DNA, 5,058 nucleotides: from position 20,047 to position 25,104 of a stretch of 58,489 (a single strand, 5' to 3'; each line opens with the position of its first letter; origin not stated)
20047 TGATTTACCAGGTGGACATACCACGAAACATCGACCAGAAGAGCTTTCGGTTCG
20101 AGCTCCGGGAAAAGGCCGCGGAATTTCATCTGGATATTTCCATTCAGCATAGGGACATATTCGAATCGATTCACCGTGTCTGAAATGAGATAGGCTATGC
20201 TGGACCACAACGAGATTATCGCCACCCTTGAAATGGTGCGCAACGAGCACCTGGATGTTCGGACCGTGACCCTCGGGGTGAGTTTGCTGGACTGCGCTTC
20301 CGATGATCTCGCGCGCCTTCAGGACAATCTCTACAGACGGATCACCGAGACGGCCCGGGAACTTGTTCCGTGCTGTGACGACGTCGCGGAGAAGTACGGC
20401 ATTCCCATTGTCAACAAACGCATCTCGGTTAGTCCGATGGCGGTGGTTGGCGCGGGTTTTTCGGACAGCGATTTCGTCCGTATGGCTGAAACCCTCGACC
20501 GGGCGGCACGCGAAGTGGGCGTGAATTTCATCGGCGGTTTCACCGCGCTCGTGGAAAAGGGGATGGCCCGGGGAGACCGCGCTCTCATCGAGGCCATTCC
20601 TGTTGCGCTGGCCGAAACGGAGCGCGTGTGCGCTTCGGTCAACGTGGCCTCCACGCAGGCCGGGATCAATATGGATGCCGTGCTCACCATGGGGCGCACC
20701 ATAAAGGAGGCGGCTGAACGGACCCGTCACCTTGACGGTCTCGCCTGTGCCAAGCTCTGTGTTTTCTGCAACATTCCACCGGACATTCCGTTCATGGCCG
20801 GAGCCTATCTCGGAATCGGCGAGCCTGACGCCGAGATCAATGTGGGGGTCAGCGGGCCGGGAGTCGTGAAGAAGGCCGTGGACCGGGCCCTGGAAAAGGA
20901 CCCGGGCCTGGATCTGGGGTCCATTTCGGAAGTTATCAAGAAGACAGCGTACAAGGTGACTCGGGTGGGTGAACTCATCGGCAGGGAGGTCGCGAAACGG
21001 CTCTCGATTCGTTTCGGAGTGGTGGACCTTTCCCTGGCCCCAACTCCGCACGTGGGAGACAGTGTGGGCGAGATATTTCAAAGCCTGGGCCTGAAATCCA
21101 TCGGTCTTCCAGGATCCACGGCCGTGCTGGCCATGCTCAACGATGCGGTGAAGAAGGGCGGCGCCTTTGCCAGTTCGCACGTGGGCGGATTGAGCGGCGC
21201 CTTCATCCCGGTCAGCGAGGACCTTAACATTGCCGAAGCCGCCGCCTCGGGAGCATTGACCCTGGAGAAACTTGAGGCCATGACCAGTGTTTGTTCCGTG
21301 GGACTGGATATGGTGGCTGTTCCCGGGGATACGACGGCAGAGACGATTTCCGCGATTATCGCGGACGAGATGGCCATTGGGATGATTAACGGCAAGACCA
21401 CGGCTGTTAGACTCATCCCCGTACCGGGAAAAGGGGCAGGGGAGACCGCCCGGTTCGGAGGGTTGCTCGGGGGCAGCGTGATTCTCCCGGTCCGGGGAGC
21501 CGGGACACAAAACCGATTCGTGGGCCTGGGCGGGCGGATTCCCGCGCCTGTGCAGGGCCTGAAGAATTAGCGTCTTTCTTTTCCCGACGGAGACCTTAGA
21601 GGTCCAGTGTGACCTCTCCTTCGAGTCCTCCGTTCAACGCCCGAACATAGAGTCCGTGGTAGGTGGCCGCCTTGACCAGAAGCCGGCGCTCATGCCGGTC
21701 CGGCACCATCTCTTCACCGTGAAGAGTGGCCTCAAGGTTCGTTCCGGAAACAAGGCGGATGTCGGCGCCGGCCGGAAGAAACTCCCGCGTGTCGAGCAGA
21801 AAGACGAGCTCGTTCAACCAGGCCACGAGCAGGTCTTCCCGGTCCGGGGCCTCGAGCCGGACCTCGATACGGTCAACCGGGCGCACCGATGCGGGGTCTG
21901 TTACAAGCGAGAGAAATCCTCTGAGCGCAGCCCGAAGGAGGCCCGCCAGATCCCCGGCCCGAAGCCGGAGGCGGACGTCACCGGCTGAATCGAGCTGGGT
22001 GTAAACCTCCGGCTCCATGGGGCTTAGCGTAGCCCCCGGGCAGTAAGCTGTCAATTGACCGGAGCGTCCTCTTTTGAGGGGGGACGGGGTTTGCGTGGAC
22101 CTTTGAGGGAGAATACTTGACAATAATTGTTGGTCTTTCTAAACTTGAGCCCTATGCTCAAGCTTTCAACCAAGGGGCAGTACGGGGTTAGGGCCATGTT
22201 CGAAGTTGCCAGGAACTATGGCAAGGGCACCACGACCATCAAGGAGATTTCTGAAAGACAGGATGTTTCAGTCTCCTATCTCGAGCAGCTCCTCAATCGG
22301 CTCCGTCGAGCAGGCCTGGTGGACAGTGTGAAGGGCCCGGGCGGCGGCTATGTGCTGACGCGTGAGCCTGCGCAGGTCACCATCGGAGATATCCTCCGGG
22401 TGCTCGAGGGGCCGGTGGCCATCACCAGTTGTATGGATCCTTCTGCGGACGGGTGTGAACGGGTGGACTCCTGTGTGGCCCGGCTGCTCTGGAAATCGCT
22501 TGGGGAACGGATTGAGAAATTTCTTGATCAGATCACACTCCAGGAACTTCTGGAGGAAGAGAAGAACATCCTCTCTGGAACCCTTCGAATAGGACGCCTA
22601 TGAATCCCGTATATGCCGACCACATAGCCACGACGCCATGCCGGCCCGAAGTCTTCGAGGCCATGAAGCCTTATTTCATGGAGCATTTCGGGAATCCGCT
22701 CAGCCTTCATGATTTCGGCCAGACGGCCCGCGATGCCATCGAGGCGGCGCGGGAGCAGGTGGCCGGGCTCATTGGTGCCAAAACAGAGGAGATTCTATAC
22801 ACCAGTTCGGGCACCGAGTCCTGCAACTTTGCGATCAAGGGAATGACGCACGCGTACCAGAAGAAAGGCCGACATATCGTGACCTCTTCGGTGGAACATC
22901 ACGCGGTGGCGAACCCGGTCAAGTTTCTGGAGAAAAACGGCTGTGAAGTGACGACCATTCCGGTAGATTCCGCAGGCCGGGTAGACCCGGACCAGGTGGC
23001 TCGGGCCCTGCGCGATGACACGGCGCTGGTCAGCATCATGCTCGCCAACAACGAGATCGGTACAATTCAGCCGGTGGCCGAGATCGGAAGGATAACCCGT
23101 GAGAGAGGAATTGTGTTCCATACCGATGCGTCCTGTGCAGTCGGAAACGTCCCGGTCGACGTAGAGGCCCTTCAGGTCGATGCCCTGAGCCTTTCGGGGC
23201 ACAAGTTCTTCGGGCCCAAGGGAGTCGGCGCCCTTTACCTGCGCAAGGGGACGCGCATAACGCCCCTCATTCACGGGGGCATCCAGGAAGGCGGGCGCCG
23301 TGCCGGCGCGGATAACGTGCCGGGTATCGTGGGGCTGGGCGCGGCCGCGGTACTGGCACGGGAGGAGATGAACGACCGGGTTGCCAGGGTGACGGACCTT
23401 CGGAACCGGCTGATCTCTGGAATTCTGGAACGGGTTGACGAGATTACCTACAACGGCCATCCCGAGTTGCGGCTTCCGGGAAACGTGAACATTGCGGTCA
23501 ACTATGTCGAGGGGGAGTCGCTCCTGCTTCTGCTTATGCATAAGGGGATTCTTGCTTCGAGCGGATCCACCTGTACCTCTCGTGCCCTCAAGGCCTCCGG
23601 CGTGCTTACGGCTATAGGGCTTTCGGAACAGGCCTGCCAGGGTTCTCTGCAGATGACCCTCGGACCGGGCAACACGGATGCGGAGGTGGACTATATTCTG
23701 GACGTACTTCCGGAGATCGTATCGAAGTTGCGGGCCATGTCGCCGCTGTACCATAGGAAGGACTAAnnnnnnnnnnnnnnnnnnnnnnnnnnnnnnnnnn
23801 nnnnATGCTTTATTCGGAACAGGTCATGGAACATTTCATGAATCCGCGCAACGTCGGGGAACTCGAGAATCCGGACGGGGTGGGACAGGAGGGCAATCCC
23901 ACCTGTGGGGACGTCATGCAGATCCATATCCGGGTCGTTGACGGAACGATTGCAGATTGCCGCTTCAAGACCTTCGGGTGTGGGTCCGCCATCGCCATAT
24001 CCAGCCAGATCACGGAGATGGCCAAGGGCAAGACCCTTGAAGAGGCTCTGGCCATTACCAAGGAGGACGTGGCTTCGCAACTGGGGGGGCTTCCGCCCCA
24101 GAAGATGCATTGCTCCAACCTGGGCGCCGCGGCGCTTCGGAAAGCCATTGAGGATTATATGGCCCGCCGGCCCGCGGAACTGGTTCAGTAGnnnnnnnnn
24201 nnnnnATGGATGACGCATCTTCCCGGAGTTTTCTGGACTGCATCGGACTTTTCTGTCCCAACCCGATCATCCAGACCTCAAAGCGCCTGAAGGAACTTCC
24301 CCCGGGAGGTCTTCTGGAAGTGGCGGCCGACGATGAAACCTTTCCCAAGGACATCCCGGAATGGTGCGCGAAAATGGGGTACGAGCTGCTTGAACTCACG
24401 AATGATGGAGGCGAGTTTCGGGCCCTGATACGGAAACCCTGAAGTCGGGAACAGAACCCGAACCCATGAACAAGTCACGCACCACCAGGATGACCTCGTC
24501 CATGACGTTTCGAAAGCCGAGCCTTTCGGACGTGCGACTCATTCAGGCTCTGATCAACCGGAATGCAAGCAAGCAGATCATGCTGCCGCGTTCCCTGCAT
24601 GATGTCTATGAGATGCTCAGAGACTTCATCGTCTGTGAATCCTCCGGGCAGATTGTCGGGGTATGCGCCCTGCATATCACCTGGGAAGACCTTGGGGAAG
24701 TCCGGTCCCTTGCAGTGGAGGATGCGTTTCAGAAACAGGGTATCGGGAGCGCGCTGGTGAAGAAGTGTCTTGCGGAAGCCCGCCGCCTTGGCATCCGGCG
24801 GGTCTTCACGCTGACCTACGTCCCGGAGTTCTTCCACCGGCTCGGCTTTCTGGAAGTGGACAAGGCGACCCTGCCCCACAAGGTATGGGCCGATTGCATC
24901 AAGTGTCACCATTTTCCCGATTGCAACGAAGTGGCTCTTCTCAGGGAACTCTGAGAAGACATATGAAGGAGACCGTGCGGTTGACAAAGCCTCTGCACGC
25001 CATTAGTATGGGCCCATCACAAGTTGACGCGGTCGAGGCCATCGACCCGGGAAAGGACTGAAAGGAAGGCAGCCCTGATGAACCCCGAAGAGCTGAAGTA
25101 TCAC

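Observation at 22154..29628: Contiguous sulfur/selenium-trafficking supercluster with a lipoyl carrier embedded in it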

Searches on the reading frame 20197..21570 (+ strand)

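Call 11: search_protein_families(library=pfam, proteins=[window:20197-21570:+], max_evalue=0.001)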
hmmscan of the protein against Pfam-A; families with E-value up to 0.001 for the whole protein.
window:20197-21570:+ (457 aa): 1 family
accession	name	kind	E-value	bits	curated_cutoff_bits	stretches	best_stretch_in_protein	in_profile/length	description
PF05167.17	DUF711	-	3.3e-186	619.5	25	1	12-425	1-411/413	Uncharacterised ACR (DUF711)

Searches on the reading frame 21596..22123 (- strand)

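Call 11: search_protein_families(library=pfam, proteins=[window:21596-22123:-], max_evalue=0.001)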
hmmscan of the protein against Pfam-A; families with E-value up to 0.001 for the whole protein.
window:21596-22123:- (175 aa): 1 family
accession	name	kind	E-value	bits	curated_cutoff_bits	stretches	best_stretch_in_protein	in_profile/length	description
PF01951.21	Archease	-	2.6e-30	105.9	25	1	41-175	1-136/136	Archease protein family (MTH1598/TM1083)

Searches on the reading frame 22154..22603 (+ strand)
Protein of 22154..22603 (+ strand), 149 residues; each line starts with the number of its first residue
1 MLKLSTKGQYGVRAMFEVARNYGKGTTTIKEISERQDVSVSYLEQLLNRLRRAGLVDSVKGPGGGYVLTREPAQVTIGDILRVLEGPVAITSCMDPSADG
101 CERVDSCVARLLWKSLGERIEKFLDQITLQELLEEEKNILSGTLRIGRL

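Call 3: search_protein_families(library=pfam, proteins=[window:22154-22603:+], max_evalue=0.01)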
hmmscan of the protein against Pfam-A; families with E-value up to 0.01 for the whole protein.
window:22154-22603:+ (149 aa): 9 families
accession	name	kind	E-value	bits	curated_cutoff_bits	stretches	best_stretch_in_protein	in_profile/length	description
PF02082.26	Rrf2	-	1.8e-41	141.8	30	1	4-134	1-131/132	Iron-dependent Transcriptional regulator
PF12802.13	MarR_2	-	1.4e-05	25.6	27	1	14-63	10-57/61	MarR family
PF03444.21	HrcA_DNA-bdg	-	0.00033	20.7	21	1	30-71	27-68/79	Winged helix-turn-helix transcription repressor, HrcA DNA-binding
PF13412.12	HTH_24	-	0.00096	19.1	21.9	1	24-56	15-47/48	Winged helix-turn-helix DNA-binding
PF01325.25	Fe_dep_repress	-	0.0015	19.2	26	1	23-60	19-56/60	Iron dependent repressor, N-terminal DNA binding domain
PF01022.26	HTH_5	-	0.0023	18.2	22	1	25-58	14-47/47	Bacterial regulatory protein, arsR family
PF01978.25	TrmB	-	0.0025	18.1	25.6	1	24-62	20-58/68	Sugar-specific transcriptional regulator TrmB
PF13518.12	HTH_28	-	0.0026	18.2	25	1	24-62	11-51/52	Helix-turn-helix domain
PF08279.18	HTH_11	-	0.0097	16.2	25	0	24-66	13-54/55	HTH domain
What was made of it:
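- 22154..22603 (+): Rrf2-family regulator, IscR-like. Pfam Rrf2 E=1.8e-41 (call 3).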

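Call 6: search_protein_families(library=ncbifam, proteins=[window:22154-22603:+], max_evalue=0.001)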
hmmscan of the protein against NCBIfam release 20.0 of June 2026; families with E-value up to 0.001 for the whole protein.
window:22154-22603:+ (149 aa): 7 families
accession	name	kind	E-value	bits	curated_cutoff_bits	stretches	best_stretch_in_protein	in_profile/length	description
TIGR02010.1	IscR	equivalog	1e-43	148.4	207.55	1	2-137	1-134/135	Fe-S cluster assembly transcriptional regulator IscR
TIGR00738.1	rrf2_super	superfamily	2.3e-40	137.6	73.3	1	3-133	2-131/132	Rrf2 family transcriptional regulator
NF008110.0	PRK10857.1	equivalog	9.5e-39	132.8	275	1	3-140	2-136/164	Fe-S cluster assembly transcriptional regulator IscR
NF047409.1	Cys_reg_CymR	equivalog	7e-37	126.7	195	1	2-138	1-129/139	cysteine metabolism transcriptional regulator CymR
TIGR02944.1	suf_reg_Xantho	equivalog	1.7e-21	77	110.65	1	1-131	1-129/130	SUF system Fe-S cluster assembly regulator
NF008886.0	PRK11920.1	equivalog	6e-18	65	193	1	3-139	2-137/153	iron-responsive transcriptional regulator RirA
NF008240.0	PRK11014.1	equivalog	1.5e-17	64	182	1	4-140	3-135/141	nitric oxide-sensing transcriptional repressor NsrR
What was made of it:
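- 22154..22603 (+): The NCBIfam Rrf2 superfamily cut-off is met; the IscR equivalog scores 148 bits, below its cut-off of 208 (call 6).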

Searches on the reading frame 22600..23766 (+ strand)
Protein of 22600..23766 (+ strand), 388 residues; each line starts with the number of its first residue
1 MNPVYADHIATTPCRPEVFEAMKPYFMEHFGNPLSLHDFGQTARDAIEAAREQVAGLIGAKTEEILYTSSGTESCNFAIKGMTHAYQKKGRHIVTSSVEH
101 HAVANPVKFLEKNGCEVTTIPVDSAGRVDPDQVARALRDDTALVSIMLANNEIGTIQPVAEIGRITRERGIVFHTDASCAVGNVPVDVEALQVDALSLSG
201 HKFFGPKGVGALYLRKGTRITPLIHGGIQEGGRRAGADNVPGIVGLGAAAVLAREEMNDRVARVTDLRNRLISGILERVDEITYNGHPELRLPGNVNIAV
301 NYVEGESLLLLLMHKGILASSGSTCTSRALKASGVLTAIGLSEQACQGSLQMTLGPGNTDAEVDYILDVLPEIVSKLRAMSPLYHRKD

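Call 3: search_protein_families(library=pfam, proteins=[window:22600-23766:+], max_evalue=0.01)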
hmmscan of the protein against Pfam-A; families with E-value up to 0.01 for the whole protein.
window:22600-23766:+ (388 aa): 4 families
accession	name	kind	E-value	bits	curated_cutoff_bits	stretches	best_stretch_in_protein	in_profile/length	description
PF00266.25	Aminotran_5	-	6e-80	269.4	21.5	1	4-365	1-370/371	Aminotransferase class-V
PF01212.27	Beta_elim_lyase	-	1.3e-08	35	27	1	48-184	35-176/288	Beta-eliminating lyase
PF01041.23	DegT_DnrJ_EryC1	-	1e-05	25.4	19.8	1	62-182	39-151/360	DegT/DnrJ/EryC1/StrS aminotransferase family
PF01053.26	Cys_Met_Meta_PP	-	0.0028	16.7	27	1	51-203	58-199/381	Cys/Met metabolism PLP-dependent enzyme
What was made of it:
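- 22600..23766 (+): NifS-type cysteine desulfurase. Aminotran_5 E=6e-80 (call 3).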

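Call 6: search_protein_families(library=ncbifam, proteins=[window:22600-23766:+], max_evalue=0.001)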
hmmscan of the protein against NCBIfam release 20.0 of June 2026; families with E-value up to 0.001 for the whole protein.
window:22600-23766:+ (388 aa): 30 families (the best 25 are shown)
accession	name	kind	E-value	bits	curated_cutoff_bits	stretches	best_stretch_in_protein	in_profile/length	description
TIGR03402.1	FeS_nifS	equivalog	4.1e-158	526.1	530.75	1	4-383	1-379/379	cysteine desulfurase NifS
NF010611.0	PRK14012.1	equivalog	2.1e-127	425.4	548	1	2-385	5-390/406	IscS subfamily cysteine desulfurase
TIGR02006.1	IscS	equivalog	8.9e-126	420.1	643.2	1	2-385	3-386/402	IscS subfamily cysteine desulfurase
TIGR03235.1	DNA_S_dndA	equivalog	1.2e-110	370.2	480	1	5-352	1-351/353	cysteine desulfurase DndA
TIGR03403.1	nifS_epsilon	equivalog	4.5e-110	368.1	587.7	1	4-381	1-380/382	NifS family cysteine desulfurase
NF002806.0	PRK02948.1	subfamily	2.6e-91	306.5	304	1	4-376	2-374/381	IscS subfamily cysteine desulfurase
TIGR01977.1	am_tr_V_EF2568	hypoth_equivalog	9.4e-50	169.7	377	1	4-373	1-376/376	cysteine desulfurase family protein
TIGR01979.1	sufS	subfamily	6.6e-47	160.2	475.1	1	4-227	20-248/403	SufS family cysteine desulfurase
NF040779.1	Sec_lyase_SclA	exception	2.3e-38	132.1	525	1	5-374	2-377/378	selenocysteine lyase SclA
NF041166.1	f2_encap_cargo1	exception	3.1e-38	132.3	800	1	4-216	247-462/623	family 2A encapsulin nanocompartment cargo protein cysteine desulfurase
NF006791.0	PRK09295.1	equivalog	6.2e-32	111.2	661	1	18-217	39-241/406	cysteine desulfurase SufS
NF008126.0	PRK10874.1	equivalog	4.3e-28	98.6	607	1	4-215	21-235/401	cysteine desulfurase CsdA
TIGR03392.1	FeS_syn_CsdA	equivalog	1.8e-27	96.5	493.6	1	4-215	18-232/398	cysteine desulfurase CsdA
TIGR01976.1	am_tr_V_VC1184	hypoth_equivalog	1.4e-26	93.7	352.35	1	4-218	20-235/401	cysteine desulfurase-like protein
TIGR04343.1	egtE_PLP_lyase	equivalog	7.3e-21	74.4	400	1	42-217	51-218/370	ergothioneine biosynthesis PLP-dependent enzyme EgtE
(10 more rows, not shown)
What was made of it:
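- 22600..23766 (+): TIGR03402 NifS scores 526.1 against a cut-off of 530.75 (call 6).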

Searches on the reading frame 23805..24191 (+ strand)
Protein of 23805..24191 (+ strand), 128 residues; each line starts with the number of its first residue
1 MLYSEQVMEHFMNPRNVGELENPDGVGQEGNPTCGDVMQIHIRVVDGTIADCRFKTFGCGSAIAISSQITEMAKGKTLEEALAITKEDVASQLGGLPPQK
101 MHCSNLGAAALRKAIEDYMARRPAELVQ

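Call 3: search_protein_families(library=pfam, proteins=[window:23805-24191:+], max_evalue=0.01)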
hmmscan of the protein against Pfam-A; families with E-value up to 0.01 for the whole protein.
window:23805-24191:+ (128 aa): 1 family
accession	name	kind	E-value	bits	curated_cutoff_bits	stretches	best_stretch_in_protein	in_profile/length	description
PF01592.21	NifU_N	-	1.3e-47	161.6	22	1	3-122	2-124/127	NifU-like N terminal domain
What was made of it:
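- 23805..24191 (+): NifU/IscU-type Fe-S scaffold (N-terminal domain only). NifU_N E=1.3e-47 (call 3).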

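Call 6: search_protein_families(library=ncbifam, proteins=[window:23805-24191:+], max_evalue=0.001)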
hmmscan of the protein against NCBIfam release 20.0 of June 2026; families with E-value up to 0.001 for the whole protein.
window:23805-24191:+ (128 aa): 4 families
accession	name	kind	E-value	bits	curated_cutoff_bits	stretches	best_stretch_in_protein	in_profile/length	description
TIGR03419.1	NifU_clost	equivalog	7.1e-55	184.6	187.9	1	3-121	1-119/121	Fe-S cluster assembly scaffold protein NifU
TIGR02000.1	NifU_proper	equivalog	1.4e-41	142.8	273.3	1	3-119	4-122/290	Fe-S cluster assembly protein NifU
TIGR01999.1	iscU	equivalog_domain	2.9e-40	137.2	192.4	1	3-122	1-123/124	Fe-S cluster assembly scaffold IscU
TIGR01994.1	SUF_scaf_2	equivalog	2.6e-18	66.3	92.5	1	1-87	3-89/137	Fe-S cluster assembly sulfur transfer protein SufU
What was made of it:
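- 23805..24191 (+): TIGR03419 scores 184.6 against a cut-off of 187.9 (call 6).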

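Call 37: find_related_loci(query=window:23805-24191:+, collection=metagenome_contigs, flank=8000)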
Query window:23805-24191:+ (128 aa) in metagenome_contigs; peptide patterns used: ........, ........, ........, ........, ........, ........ (x = any residue, [..] = any of these).
600 stretches matched a pattern (row limit reached: there are more); 545 encode a relative of the query (tblastn E <= 1e-3); the best 80 are kept; 80 distinct loci.
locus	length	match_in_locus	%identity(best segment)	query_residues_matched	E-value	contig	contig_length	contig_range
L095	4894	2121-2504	91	1-128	6e-78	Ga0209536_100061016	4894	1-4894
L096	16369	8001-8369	74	2-124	5e-65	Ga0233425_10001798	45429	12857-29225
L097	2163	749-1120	74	1-124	2e-64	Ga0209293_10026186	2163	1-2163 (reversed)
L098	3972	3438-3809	74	1-124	3e-63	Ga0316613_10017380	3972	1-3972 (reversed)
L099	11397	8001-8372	73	1-124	7e-63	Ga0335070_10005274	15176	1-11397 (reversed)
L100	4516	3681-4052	73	1-124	1e-62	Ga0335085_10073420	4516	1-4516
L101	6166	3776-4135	75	2-121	1e-62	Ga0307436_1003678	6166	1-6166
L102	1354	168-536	73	2-124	2e-65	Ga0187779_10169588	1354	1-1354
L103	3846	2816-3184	73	2-124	2e-62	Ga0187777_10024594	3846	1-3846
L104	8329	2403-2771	73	2-124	5e-62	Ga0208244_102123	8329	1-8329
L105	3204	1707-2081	72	2-126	6e-62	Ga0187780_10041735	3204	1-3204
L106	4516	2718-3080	74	2-122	5e-62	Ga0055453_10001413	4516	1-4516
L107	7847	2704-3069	74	1-122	1e-61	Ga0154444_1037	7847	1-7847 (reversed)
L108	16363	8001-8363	75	2-122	9e-62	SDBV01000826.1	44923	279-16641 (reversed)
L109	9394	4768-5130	75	2-122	2e-61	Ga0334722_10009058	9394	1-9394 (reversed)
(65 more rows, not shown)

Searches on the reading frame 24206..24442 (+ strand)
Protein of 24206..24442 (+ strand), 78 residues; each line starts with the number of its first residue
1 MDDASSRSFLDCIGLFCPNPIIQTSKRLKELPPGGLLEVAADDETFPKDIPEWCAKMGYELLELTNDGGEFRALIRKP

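Call 3: search_protein_families(library=pfam, proteins=[window:24206-24442:+], max_evalue=0.01)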
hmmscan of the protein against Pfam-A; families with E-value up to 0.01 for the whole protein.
window:24206-24442:+ (78 aa): 1 family
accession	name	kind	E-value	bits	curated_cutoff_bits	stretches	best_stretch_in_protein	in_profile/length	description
PF01206.22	TusA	-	3.2e-24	85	28.6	1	10-77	3-70/70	Sulfurtransferase TusA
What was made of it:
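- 24206..24442 (+): TusA1, sulfur carrier with a CPNP motif; part of the iscR block. Pfam TusA E=3.2e-24 (call 3).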

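Call 6: search_protein_families(library=ncbifam, proteins=[window:24206-24442:+], max_evalue=0.001)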
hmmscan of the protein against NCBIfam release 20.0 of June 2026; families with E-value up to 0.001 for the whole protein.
window:24206-24442:+ (78 aa): 4 families
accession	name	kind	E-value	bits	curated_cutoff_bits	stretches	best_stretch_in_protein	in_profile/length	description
NF001423.0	PRK00299.1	equivalog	6.5e-16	57.9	78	1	6-77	8-79/82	sulfurtransferase TusA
NF008242.0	PRK11018.1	equivalog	8.2e-12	44.6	79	1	7-77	8-78/78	sulfurtransferase-like selenium metabolism protein YedF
TIGR03527.1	selenium_YedF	equivalog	3.7e-07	30.2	110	1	10-75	1-66/194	sulfurtransferase-like selenium metabolism protein YedF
NF041048.1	TusA_like_YeeD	exception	0.00015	21.4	147.5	1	10-63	4-57/72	thiosulfate utilization sulfurtransferase TsuB/YeeD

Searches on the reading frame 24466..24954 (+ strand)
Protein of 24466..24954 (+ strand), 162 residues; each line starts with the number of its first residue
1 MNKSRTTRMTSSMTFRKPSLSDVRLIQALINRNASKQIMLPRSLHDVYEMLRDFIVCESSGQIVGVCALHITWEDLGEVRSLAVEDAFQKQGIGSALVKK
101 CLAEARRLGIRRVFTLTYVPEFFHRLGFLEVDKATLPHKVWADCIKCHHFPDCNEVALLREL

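Call 3: search_protein_families(library=pfam, proteins=[window:24466-24954:+], max_evalue=0.01)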
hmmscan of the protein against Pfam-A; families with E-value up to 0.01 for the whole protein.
window:24466-24954:+ (162 aa): 5 families
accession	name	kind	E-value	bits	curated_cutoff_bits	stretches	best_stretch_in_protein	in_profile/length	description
PF00583.31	Acetyltransf_1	-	5.2e-15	56.2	20.7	1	53-128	34-116/116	Acetyltransferase (GNAT) family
PF13508.13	Acetyltransf_7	-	5.9e-14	52.7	27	1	53-128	4-82/84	Acetyltransferase (GNAT) domain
PF13673.13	Acetyltransf_10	-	8.5e-10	39.1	23.6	1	53-133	32-112/128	Acetyltransferase (GNAT) domain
PF14542.12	Acetyltransf_CG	-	1.1e-05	25.8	30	1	80-125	28-73/80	GCN5-related N-acetyl-transferase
PF13420.13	Acetyltransf_4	-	0.0071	16.8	24.3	1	34-121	31-122/155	Acetyltransferase (GNAT) domain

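Call 6: search_protein_families(library=ncbifam, proteins=[window:24466-24954:+], max_evalue=0.001)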
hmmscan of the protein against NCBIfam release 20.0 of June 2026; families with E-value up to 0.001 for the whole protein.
window:24466-24954:+ (162 aa): 12 families
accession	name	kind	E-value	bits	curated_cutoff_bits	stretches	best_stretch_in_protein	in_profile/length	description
NF005840.0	PRK07757.1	equivalog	3.4e-64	215.4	154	1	12-162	2-152/153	N-acetyltransferase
NF005921.0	PRK07922.1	equivalog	4.9e-38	130.4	180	1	10-148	4-143/170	amino-acid N-acetyltransferase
NF008964.0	PRK12308.1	equivalog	7.1e-35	120.4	657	1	3-158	454-609/624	argininosuccinate lyase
NF040501.1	resist_ArsN2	equivalog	2.5e-17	62.7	125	1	44-142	16-115/133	arsenic resistance N-acetyltransferase ArsN2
NF003641.0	PRK05279.1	equivalog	3.8e-17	62.3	344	1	10-139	292-423/441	amino-acid N-acetyltransferase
TIGR01890.1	N-Ac-Glu-synth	equivalog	3.7e-16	59.1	202.85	1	9-139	279-411/429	amino-acid N-acetyltransferase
TIGR01575.1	rimI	equivalog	1.1e-07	32.1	86.4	1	46-114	26-93/132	ribosomal protein S18-alanine N-acetyltransferase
NF041716.1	HxA_phane_GNAT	equivalog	4.8e-05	23.3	250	1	42-132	43-144/152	cyclophane-containing RiPP N-acetyltransferase HaaN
NF002959.0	PRK03624.1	equivalog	0.0006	19.5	124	0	54-137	51-138/147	GNAT family acetyltransferase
TIGR03448.1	mycothiol_MshD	equivalog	0.0006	19.2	163.1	1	53-105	47-100/294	mycothiol synthase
TIGR04045.1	MSMEG_0567_GNAT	equivalog_domain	0.0007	19.2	68.45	1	59-136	55-135/153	MSMEG_0567/Sll0786 family nitrogen starvation N-acetyltransferase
NF008212.0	PRK10975.1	equivalog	0.0009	19.1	219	0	55-113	142-200/232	dTDP-4-amino-4,6-dideoxy-D-galactose acyltransferase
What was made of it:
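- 24466..24954 (+): GNAT N-acetyltransferase (PRK07757 type); last gene of the iscR block. NF005840 scores 215 against a cut-off of 154 (call 6).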
